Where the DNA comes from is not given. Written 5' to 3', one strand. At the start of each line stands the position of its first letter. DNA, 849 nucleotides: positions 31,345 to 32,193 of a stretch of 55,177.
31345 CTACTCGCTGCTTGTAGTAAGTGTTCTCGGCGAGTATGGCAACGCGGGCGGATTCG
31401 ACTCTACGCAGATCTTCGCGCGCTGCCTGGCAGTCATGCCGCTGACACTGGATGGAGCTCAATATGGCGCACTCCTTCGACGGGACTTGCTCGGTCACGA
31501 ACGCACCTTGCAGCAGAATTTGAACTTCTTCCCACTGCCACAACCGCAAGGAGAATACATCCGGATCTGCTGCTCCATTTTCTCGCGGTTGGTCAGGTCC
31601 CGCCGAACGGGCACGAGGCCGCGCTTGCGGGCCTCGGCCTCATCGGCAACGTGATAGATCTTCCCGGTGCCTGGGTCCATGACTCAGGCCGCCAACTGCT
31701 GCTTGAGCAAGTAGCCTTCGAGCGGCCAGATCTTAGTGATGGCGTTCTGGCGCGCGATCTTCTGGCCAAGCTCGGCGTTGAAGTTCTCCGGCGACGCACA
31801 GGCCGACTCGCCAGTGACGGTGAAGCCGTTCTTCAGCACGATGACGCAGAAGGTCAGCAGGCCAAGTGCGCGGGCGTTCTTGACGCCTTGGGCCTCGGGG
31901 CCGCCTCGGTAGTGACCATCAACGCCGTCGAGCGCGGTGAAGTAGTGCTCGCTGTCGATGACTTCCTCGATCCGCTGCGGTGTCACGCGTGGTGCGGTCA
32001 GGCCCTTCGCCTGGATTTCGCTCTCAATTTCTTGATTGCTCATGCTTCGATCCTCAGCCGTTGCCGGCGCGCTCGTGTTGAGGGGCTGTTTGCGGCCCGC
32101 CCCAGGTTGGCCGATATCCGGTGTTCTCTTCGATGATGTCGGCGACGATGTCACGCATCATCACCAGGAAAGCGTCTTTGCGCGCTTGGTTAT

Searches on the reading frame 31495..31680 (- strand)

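Call 22: search_protein_families(library=phrogs, proteins=[window:31495-31680:-], max_evalue=0.001)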
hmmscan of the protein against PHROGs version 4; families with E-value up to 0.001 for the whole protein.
window:31495-31680:- (61 aa): 2 families
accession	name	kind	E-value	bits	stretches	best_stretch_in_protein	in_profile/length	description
phrog_24700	-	unknown function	0.00058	21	1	32-57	194-219/221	-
phrog_37148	-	unknown function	0.00063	20.3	1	11-59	159-209/210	-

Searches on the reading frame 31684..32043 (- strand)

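Call 22: search_protein_families(library=phrogs, proteins=[window:31684-32043:-], max_evalue=0.001)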
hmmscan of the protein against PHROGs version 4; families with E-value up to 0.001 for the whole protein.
window:31684-32043:- (119 aa): 8 families
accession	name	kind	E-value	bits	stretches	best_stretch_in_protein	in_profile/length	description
phrog_322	-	unknown function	3e-55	189.3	1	1-118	6-104/239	-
phrog_16684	-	unknown function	6.6e-32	110.4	1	58-118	16-76/78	-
phrog_3934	-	unknown function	4.8e-29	102.7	1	61-118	44-101/336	-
phrog_37939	-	unknown function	1.9e-11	44.9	1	65-114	48-102/308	-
phrog_9467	-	unknown function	3.3e-11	44.1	1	64-115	98-149/155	-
phrog_4435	-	unknown function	3.3e-07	31.4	1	64-111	34-83/252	-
phrog_419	-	unknown function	2.5e-06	28.1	1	39-118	198-274/300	-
phrog_34966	-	unknown function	5.7e-06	27.3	1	23-106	109-190/199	-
